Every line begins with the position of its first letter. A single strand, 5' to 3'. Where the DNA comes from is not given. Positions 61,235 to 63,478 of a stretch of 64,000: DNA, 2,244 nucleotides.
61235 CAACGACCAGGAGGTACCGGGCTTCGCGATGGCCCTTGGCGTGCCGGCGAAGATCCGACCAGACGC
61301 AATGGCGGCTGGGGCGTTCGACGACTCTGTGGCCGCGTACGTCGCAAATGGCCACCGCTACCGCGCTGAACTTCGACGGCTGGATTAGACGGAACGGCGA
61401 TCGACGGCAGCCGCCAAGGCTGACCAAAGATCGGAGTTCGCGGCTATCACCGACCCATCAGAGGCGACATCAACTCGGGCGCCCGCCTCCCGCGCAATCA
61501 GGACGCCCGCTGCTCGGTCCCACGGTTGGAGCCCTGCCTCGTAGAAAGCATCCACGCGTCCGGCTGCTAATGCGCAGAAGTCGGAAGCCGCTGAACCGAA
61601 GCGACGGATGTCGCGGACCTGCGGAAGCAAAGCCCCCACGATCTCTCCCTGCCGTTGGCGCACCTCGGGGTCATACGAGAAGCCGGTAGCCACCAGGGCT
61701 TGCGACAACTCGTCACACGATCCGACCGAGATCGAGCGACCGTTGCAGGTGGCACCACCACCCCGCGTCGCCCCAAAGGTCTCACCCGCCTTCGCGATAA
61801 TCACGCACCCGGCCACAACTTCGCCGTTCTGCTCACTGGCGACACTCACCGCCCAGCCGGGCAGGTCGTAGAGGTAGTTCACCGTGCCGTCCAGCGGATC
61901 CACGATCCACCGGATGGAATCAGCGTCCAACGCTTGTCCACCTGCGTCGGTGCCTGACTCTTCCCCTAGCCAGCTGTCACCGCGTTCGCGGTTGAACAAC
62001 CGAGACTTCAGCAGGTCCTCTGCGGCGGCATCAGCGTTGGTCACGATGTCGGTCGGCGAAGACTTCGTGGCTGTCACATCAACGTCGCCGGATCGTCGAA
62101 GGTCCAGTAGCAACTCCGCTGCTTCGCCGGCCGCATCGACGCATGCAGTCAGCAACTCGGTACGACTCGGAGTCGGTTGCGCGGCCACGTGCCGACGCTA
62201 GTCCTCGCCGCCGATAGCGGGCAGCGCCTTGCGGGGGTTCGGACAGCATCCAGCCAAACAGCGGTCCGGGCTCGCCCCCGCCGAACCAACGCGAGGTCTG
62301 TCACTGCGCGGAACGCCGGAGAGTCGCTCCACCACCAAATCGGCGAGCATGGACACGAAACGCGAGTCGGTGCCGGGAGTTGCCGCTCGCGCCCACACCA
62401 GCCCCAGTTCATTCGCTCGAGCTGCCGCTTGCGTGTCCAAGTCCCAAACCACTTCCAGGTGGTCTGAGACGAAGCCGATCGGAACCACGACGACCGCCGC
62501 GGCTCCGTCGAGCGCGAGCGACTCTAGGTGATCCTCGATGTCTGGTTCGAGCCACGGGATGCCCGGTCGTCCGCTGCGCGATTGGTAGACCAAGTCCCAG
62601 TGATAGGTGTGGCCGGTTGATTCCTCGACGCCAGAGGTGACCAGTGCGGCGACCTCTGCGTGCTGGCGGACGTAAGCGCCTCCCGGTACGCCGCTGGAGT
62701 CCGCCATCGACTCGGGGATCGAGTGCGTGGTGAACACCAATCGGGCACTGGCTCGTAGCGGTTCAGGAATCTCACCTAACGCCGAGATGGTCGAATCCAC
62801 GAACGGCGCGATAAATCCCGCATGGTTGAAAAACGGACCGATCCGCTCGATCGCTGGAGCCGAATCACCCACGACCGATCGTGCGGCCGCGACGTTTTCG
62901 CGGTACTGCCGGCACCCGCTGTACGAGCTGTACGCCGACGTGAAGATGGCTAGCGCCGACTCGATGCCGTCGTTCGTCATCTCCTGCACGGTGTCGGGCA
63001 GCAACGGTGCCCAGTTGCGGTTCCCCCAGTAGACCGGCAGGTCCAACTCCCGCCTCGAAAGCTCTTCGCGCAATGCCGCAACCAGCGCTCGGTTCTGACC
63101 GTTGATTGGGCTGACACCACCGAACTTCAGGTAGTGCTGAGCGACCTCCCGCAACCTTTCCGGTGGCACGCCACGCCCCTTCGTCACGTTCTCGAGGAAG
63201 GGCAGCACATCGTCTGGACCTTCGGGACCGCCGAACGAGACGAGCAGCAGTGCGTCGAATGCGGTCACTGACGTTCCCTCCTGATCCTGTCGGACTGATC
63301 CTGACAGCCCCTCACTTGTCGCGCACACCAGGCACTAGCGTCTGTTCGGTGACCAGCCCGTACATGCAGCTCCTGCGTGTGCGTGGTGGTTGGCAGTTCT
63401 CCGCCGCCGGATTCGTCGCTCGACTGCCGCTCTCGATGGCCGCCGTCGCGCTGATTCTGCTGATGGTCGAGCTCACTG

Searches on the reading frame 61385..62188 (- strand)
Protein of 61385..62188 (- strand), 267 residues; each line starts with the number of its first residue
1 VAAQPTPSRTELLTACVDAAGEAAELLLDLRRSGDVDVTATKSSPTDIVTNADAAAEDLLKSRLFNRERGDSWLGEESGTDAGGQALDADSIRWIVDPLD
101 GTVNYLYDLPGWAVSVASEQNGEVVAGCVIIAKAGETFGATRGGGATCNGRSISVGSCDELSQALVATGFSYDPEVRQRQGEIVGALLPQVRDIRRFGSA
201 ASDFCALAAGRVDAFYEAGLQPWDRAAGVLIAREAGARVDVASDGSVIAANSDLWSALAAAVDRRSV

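Call 49: search_protein_families(library=pfam, proteins=[window:61385-62188:-], max_evalue=0.001)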
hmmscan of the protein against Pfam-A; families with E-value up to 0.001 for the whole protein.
window:61385-62188:- (267 aa): 1 family
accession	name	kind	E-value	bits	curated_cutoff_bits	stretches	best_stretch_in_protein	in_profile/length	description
PF00459.30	Inositol_P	-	3.6e-53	181.2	27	1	10-245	3-241/271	Inositol monophosphatase family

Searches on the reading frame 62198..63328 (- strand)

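Call 49: search_protein_families(library=pfam, proteins=[window:62198-63328:-], max_evalue=0.001)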
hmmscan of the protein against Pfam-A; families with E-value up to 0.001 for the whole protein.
window:62198-63328:- (376 aa): 1 family
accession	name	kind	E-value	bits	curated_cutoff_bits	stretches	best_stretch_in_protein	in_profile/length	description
PF00762.24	Ferrochelatase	-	1.3e-80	271.2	27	1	25-335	2-316/317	Ferrochelatase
